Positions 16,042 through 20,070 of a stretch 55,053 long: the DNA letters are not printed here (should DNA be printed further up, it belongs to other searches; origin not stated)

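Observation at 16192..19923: MtrC/OmcA-style 5+5 decaheme surface lipoprotein fused to a collagen-like stalk in a putative myxobacterium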

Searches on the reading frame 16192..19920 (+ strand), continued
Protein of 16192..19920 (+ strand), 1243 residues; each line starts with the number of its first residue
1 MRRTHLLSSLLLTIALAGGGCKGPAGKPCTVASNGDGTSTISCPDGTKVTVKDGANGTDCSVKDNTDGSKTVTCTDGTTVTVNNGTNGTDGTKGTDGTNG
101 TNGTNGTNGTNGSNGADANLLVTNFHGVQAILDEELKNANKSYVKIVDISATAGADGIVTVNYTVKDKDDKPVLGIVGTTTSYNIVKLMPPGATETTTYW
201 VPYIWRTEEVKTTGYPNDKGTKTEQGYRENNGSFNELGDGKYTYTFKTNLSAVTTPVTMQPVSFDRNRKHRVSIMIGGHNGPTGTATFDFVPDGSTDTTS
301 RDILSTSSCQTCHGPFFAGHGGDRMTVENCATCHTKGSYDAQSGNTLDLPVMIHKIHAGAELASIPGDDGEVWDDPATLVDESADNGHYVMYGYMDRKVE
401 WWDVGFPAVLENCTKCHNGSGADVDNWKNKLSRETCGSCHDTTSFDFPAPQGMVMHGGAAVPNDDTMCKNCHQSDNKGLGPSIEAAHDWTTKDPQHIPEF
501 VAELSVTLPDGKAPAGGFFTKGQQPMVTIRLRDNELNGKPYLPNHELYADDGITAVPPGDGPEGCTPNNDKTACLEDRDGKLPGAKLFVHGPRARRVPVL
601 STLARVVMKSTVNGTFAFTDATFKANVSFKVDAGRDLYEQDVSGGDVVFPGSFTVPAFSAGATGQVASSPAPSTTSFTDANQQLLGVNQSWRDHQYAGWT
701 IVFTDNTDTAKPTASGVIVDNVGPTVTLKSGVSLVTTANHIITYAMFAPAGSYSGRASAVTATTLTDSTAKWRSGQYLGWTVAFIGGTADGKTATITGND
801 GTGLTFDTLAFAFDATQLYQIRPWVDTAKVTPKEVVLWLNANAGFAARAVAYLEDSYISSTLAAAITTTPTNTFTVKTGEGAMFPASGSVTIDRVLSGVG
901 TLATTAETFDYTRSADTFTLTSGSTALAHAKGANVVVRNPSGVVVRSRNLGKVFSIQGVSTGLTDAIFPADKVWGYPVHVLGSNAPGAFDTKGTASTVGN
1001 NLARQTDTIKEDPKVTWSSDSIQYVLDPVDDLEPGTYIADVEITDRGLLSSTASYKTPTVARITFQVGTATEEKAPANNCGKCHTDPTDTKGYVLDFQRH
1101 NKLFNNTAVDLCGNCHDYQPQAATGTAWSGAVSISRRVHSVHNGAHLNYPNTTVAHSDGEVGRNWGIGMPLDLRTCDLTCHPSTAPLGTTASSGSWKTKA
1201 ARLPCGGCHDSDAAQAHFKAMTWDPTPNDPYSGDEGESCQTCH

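Call 26: find_related_loci(query=A1, collection=genome_contigs, flank=6000)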
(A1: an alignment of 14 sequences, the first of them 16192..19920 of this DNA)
Query A1 (1243 aa) in genome_contigs; peptide patterns used: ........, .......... (x = any residue, [..] = any of these).
324 stretches matched a pattern; 264 encode a relative of the query (tblastn E <= 1e-3); the best 80 are kept; 79 distinct loci.
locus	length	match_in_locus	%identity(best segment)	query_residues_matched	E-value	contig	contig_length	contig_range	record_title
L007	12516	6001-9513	52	20-1243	0e+0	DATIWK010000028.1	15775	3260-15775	MAG TPA_asm: Anaeromyxobacteraceae bacterium isolate SMAG_U15221 k141_1086132, whole genome shotgun sequence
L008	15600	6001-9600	50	7-1243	0e+0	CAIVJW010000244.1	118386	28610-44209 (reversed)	MAG: uncultured delta proteobacterium isolate KTt_bin-2109 genome assembly, contig: bin-2109:244/455, whole genome shotg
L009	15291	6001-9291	43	20-1243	0e+0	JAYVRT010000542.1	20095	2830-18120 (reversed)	MAG: Archangiaceae bacterium isolate GL73_DN_concoct_64 GL73_DN_concoct_64_541, whole genome shotgun sequence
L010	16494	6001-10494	44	11-1243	0e+0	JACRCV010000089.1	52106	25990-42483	MAG: Deltaproteobacteria bacterium isolate NC_groundwater_1655_Pr3_B-0.1um_70_22 SR-2_scaffold_141_3159085, whole genome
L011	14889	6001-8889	45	2-1243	1e-162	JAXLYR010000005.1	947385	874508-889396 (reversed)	MAG: Polyangiaceae bacterium isolate STL-MYX18 C3.57.fa-5, whole genome shotgun sequence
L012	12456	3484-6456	44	6-1243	7e-157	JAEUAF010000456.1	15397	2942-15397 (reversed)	MAG: Sorangium sp. isolate bin s1 k127_211267, whole genome shotgun sequence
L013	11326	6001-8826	43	7-1243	4e-156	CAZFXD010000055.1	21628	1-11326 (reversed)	MAG TPA_asm: uncultured Myxococcaceae bacterium isolate SRP189682_co2_13 genome assembly, contig: NODE_3544_length_21628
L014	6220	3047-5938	44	1-1243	6e-152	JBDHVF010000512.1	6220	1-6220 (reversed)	MAG: Polyangiales bacterium isolate AS-MESO-3CA.253 NODE_51695_length_6220_cov_3.710890, whole genome shotgun sequence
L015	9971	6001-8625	47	84-1243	2e-150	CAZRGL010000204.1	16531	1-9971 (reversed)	MAG TPA_asm: uncultured Polyangiaceae bacterium isolate binchicken_co141_45 genome assembly, contig: NODE_14819_length_1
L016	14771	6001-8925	43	1-1243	8e-150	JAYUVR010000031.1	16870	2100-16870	MAG: Archangium sp. isolate GL124_DN_metabinner_4 GL124_DN_metabinner_4_30, whole genome shotgun sequence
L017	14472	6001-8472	48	122-1243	6e-149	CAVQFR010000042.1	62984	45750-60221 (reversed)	MAG: uncultured delta proteobacterium isolate MFD05942.bin.3.282 genome assembly, contig: contig_75663, whole genome sho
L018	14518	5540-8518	45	8-1238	2e-148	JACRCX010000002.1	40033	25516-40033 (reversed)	MAG: Deltaproteobacteria bacterium isolate NC_groundwater_1657_Pr3_B-0.1um_71_34 SR-2_scaffold_141_62029, whole genome s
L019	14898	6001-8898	45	1-1243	2e-148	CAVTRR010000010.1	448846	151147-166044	MAG: uncultured delta proteobacterium isolate MFD00905.bin.1.232 genome assembly, contig: contig_83520, whole genome sho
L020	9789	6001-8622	46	85-1243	3e-148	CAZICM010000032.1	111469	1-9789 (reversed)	MAG TPA_asm: uncultured Polyangiaceae bacterium isolate binchicken_co16_258 genome assembly, contig: NODE_286_length_111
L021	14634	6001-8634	46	63-1243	9e-148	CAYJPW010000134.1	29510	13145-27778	MAG TPA_asm: uncultured Polyangiaceae bacterium isolate ERP124720_co1_193 genome assembly, contig: NODE_2115_length_2951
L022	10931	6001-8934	45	6-1243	2e-146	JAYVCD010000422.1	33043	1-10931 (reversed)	MAG: Archangiaceae bacterium isolate GL30_UP_concoct_163 GL30_UP_concoct_163_421, whole genome shotgun sequence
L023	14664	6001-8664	44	84-1243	8e-145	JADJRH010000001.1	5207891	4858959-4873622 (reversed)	MAG: Polyangiaceae bacterium isolate Fred_18-Q3-R57-64_MAXAC.407 tig00000220-10-52028170, whole genome shotgun sequence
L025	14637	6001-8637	44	20-1243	3e-143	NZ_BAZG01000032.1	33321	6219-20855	Anaeromyxobacter sp. PSR-1, whole genome shotgun sequence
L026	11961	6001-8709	43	28-1243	5e-143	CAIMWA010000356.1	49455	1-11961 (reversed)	MAG: uncultured delta proteobacterium isolate VK_bin-2715 genome assembly, contig: bin-2715:356/685, whole genome shotgu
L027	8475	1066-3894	44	84-1243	1e-142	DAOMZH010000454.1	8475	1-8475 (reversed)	MAG TPA_asm: Polyangium sp. isolate AMR_MDS_5605 NODE_1766_length_8475_cov_6.611876, whole genome shotgun sequence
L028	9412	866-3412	43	103-1243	1e-141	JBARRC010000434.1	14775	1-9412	MAG: Phycisphaerae bacterium isolate MFD13433_ilm_asm_bin31 k127_221309, whole genome shotgun sequence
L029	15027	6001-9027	43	27-1243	4e-143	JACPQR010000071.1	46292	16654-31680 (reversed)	MAG: Deltaproteobacteria bacterium isolate NC_groundwater_658_Ag_B-0.1um_70_50 B_1_S1_Biohub_coassembly_k141_1544689, wh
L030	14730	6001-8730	44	86-1243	5e-141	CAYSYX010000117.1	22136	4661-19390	MAG TPA_asm: uncultured Polyangium sp. isolate SRP257259_co1_164 genome assembly, contig: NODE_2675_length_22136_cov_4.1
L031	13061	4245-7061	42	1-1243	1e-139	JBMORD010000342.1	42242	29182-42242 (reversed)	MAG: Myxococcota bacterium isolate Betzabe_MAG171 MAG171_342, whole genome shotgun sequence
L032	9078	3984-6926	43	20-1243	6e-139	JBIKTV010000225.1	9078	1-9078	MAG: Myxococcota bacterium isolate ME2015-07-30_3300044647_group6_bin219 Rohwer_bin1498_scaffold_9562_c1, whole genome s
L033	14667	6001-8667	44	85-1243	1e-138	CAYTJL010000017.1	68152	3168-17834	MAG TPA_asm: uncultured Polyangiaceae bacterium isolate SRP189682_co1_9 genome assembly, contig: NODE_358_length_68152_c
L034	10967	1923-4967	41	10-1243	8e-138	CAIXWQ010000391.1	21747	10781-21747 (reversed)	MAG: uncultured delta proteobacterium isolate MJ-time_bin-4440 genome assembly, contig: bin-4440:0391/1422, whole genome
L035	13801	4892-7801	41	3-1243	2e-137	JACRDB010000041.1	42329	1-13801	MAG: Deltaproteobacteria bacterium isolate NC_groundwater_1661_Pr3_B-0.1um_73_23 SR-2_scaffold_141_824087, whole genome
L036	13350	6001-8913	41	6-1243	2e-137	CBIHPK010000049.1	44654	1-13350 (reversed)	MAG TPA_asm: uncultured Myxococcaceae bacterium isolate SRR18156209_binner13_Refined_17 genome assembly, contig: ERZ2733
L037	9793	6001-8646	47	91-1243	4e-136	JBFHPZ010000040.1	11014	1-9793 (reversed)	MAG: Gammaproteobacteria bacterium isolate Mix_sand08.2021.06.G.6 k141_2631534_length_11014_cov_7.9858, whole genome sho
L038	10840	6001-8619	40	87-1243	6e-136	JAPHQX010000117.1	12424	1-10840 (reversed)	MAG: Gammaproteobacteria bacterium isolate N1D-Bin_17 c_000000577891, whole genome shotgun sequence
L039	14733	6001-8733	42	20-1243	1e-135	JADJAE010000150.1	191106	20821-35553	MAG: Deltaproteobacteria bacterium isolate AalW_18-Q3-R10-53_BATAC.29 tig00407983-10-1912260, whole genome shotgun seque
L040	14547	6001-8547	45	87-1243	1e-134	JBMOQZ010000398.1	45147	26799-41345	MAG: Myxococcota bacterium isolate Betzabe_MAG167 MAG167_398, whole genome shotgun sequence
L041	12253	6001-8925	42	10-1243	1e-134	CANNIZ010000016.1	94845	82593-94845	MAG: Proteobacteria bacterium isolate ZH-Oct18-46 genome assembly, contig: ZH-Oct18-C93, whole genome shotgun sequence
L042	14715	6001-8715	41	26-1243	7e-134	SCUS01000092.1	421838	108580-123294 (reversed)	MAG: Myxococcaceae bacterium isolate GW715_bin.15 GW715_bin.15-57031, whole genome shotgun sequence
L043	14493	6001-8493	45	119-1243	7e-134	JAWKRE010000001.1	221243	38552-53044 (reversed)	MAG: Polyangiaceae bacterium isolate ABC1.6 ABC1.6.fa-1, whole genome shotgun sequence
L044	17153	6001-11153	43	23-1243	1e-133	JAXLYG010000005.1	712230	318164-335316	MAG: Polyangiales bacterium isolate STL-MYX7 C1.48.fa-5, whole genome shotgun sequence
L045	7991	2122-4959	42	19-1243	3e-133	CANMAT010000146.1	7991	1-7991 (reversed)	MAG: Deltaproteobacteria bacterium isolate ZE-Jul18-30 genome assembly, contig: ZE-Jul18-C11994, whole genome shotgun se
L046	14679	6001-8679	41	38-1243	9e-133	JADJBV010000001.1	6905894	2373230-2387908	MAG: Deltaproteobacteria bacterium isolate Aved_18-Q3-R54-62_BAT3C.540 tig00000023-10-69002250, whole genome shotgun seq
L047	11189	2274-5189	41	1-1243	3e-133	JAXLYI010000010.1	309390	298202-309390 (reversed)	MAG: Polyangiales bacterium isolate STL-MYX9 C4.55.fa-10, whole genome shotgun sequence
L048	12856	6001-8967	41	7-1243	2e-132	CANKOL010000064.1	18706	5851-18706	MAG: Sandaracinaceae bacterium isolate RH-9nov16-262 genome assembly, contig: RH-9nov16-C-C5743, whole genome shotgun se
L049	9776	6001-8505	47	119-1243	2e-132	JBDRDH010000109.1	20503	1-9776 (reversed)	MAG: Planctomycetota bacterium isolate MEGAHIT-group-1.24 k141_7386850, whole genome shotgun sequence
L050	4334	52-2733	39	56-1243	2e-132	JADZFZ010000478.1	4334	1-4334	MAG: Deltaproteobacteria bacterium isolate SJ883 c_000000446330, whole genome shotgun sequence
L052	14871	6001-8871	41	1-1243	8e-128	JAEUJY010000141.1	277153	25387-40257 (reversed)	MAG: Myxococcales bacterium isolate new MAG-81 k141_3337997, whole genome shotgun sequence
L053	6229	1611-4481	40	1-1243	2e-128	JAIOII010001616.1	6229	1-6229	MAG: Kofleriaceae bacterium isolate MAG_26 contig_315418, whole genome shotgun sequence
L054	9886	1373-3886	42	123-1243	1e-127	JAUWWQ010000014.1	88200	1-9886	MAG: Planctomycetota bacterium isolate CSMAG_2662 CSMAG_2662_k127_2889327_length_88200_cov_22.0994, whole genome shotgun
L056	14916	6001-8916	44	7-1243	7e-144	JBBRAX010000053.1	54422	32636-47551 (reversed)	MAG: Myxococcales bacterium isolate Co_metawrap_2316 Cmw_2316_k141_21877766_length_54422_cov_22.9984, whole genome shotg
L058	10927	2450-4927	45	120-1243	1e-125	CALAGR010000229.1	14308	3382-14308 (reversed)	MAG TPA_asm: uncultured proteobacterium isolate ERR2206756_bin.78_CONCOCT_v1.1_MAG genome assembly, contig: ERZ887841.20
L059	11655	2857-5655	39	27-1243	3e-125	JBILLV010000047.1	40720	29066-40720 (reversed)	MAG: Polyangiales bacterium isolate ME2017-08-08_3300044911_group7_bin125 Rohwer_bin1484_scaffold_706_c1, whole genome s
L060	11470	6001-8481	46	119-1243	4e-133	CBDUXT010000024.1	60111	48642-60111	MAG TPA_asm: uncultured bacterium isolate SRR22302371_binner23_Refined_2 genome assembly, contig: ERZ26661859.206, whole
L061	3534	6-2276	47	210-1243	2e-129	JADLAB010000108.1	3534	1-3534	MAG: Polyangiaceae bacterium isolate SJ101 c_000000145873, whole genome shotgun sequence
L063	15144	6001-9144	39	1-1243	5e-124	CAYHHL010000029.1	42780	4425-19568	MAG TPA_asm: uncultured Enterobacteriaceae bacterium isolate ERP119702_co1_145 genome assembly, contig: NODE_747_length_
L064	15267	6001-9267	40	3-1243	4e-124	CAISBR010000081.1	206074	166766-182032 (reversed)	MAG: uncultured Myxococcales bacterium isolate Ki3-D4_bin-362 genome assembly, contig: bin-362:081/244, whole genome sho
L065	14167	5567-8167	42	85-1243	2e-123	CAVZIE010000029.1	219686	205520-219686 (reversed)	MAG: uncultured delta proteobacterium isolate MFD02416.bin.2.211 genome assembly, contig: contig_6670, whole genome shot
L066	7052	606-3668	39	22-1243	2e-123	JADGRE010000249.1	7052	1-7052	MAG: Proteobacteria bacterium isolate Chersky.17_24 contig-100_4819, whole genome shotgun sequence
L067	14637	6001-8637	44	86-1243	1e-122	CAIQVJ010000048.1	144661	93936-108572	MAG: uncultured proteobacterium isolate KTt_bin-1053 genome assembly, contig: bin-1053:048/137, whole genome shotgun seq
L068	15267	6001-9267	39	3-1243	4e-122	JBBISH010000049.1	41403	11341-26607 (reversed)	MAG: Myxococcales bacterium isolate STS170223_bin_369 NODE_566_length_41403_cov_2.23733, whole genome shotgun sequence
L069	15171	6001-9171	42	3-1243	6e-121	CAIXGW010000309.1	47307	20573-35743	MAG: uncultured Myxococcales bacterium isolate ErkenSummer_bin-0937 genome assembly, contig: bin-0937:309/404, whole gen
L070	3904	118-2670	42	119-1243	7e-124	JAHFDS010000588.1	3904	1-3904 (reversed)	MAG: Myxococcales bacterium isolate nzgw250 NODE_23271_length_3905_cov_2.853330, whole genome shotgun sequence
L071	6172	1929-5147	38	20-1243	3e-120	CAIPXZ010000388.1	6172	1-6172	MAG: uncultured Myxococcales bacterium isolate YR2_bin-0002 genome assembly, contig: bin-0002:388/806, whole genome shot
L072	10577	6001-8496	46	122-1243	2e-119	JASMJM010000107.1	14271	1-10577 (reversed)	MAG: Pseudomonadales bacterium isolate ETNP8_MAG_37 c_000000997670, whole genome shotgun sequence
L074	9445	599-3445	43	16-1243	2e-135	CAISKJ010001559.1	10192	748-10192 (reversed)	MAG: uncultured delta proteobacterium isolate KT_bin-2017 genome assembly, contig: bin-2017:1559/1849, whole genome shot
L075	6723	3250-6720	39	20-1243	5e-118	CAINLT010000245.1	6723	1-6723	MAG: uncultured Myxococcales bacterium isolate MJ-time_bin-8340 genome assembly, contig: bin-8340:245/549, whole genome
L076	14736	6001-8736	41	85-1243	7e-116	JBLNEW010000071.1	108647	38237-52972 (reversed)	MAG: Deltaproteobacteria bacterium isolate MAG62 PRJNA488683_bin1_renamed_70, whole genome shotgun sequence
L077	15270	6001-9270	37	20-1243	4e-116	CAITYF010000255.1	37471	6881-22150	MAG: uncultured Myxococcales bacterium isolate Ja1_bin-0143 genome assembly, contig: bin-0143:255/272, whole genome shot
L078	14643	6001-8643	44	84-1243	1e-136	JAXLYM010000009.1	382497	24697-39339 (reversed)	MAG: Polyangiaceae bacterium isolate STL-MYX13 C2.77.fa-9, whole genome shotgun sequence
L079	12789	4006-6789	41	85-1243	6e-119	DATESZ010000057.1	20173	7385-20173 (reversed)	MAG TPA_asm: Syntrophales bacterium isolate SMAG_U8302 k141_594843, whole genome shotgun sequence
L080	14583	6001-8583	44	119-1243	1e-115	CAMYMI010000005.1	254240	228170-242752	MAG: uncultured Ectothiorhodospiraceae bacterium isolate ES_Gamma_050 genome assembly, contig: scaffold_50, whole genome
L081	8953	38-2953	41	20-1243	2e-115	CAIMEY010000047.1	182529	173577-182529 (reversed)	MAG: uncultured Myxococcales bacterium isolate Umea_bin-05835 genome assembly, contig: bin-05835:047/123, whole genome s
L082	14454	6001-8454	40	120-1243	4e-114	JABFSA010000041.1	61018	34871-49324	MAG: Acidobacteria bacterium isolate S-RSF-IL-07 seq_53, whole genome shotgun sequence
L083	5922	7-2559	44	88-1243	3e-114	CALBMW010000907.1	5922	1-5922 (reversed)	MAG TPA_asm: uncultured Myxococcales bacterium isolate ERR2206779_bin.31_CONCOCT_v1.1_MAG genome assembly, contig: ERZ89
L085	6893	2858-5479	41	122-1243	1e-111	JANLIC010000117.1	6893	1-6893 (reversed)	MAG: Sulfuricaulis sp. isolate S40-5 k99_469287, whole genome shotgun sequence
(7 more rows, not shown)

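Call 34: predict_structure(alignment_id=A2)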
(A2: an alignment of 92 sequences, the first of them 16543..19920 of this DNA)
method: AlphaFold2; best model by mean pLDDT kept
length: 1126 residues; sequences in the alignment: 92
mean_pLDDT: 86.3   pTM: 0.84
mean pLDDT of the five models: 86.3, 86.1, 84.4, 83.6, 76.8
residues with pLDDT >= 90: 577; 70-90: 425; 50-70: 94; < 50: 30
segments of 3 or more residues with pLDDT < 50: 437-439, 873-876, 1106-1113, 1115-1117, 1119-1121, 1123-1126
pLDDT, mean of each block of 10 residues (from residue 1): 77 86 92 97 98 95 96 92 97 94 97 97 97 97 97 97 93 97 91 86 89 95 96 91 87 72 71 88 76 77 88 91 90 89 79 92 89 85 96 96 97 93 83 63 80 92 91 90 92 88 86 90 87 93 91 78 85 86 92 80 92 82 88 94 93 93 94 94 95 84 94 94 93 92 84 79 86 77 63 91 74 83 91 89 90 76 78 56 89 90 96 95 94 90 96 92 86 85 89 81 68 75 85 77 53 81 78 77 77 86 52 45 50
secondary structure, 60 per line:
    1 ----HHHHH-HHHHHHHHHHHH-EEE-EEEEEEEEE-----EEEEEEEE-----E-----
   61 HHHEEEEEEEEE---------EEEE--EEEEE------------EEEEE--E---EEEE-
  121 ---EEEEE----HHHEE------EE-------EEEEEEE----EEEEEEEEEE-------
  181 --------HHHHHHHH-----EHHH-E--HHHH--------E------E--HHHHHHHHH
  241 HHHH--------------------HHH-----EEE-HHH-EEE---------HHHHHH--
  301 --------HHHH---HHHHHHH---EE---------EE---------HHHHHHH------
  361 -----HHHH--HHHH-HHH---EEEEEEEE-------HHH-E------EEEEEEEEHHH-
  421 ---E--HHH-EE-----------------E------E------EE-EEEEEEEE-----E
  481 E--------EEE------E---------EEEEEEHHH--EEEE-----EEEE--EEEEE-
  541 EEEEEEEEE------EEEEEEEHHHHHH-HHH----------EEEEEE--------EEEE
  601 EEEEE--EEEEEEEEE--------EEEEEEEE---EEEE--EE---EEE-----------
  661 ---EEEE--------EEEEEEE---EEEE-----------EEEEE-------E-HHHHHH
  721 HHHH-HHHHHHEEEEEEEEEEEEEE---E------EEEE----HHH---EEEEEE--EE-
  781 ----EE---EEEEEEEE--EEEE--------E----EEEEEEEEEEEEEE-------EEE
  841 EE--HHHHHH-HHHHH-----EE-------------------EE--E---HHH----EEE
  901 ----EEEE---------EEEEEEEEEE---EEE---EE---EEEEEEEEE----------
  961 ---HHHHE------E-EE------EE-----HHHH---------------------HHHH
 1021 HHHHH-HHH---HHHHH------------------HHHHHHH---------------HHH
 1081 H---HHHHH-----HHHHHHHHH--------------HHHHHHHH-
elements in order (helices of 4 or more, strands of 3 or more residues): H5-9 H11-22 E24-26 E28-36 E42-49 E64-72 E82-85 E88-92 E105-109 E116-119 E124-128 E153-159 E164-173 H189-196 H210-213 H232-244 E273-275 E281-283 H293-298 H309-312 H316-322 H348-354 H366-369 H372-375 E383-390 E409-416 E467-474 E490-492 E509-514 E520-523 E529-532 E535-539 E541-549 E556-562 H563-568 E583-588 E597-605 E608-616 E625-632 E636-639 E647-649 E664-667 E676-682 E686-689 E701-705 H715-724 H726-731 E732-745 E756-759 E770-775 E790-797 E800-803 E817-830 E838-842 H845-850 H852-856 E898-900 E905-908 E918-927 E931-933 E942-950 H964-967 H992-995 H1017-1025 H1033-1037 H1056-1062 H1078-1081 H1085-1089 H1095-1103 H1118-1125
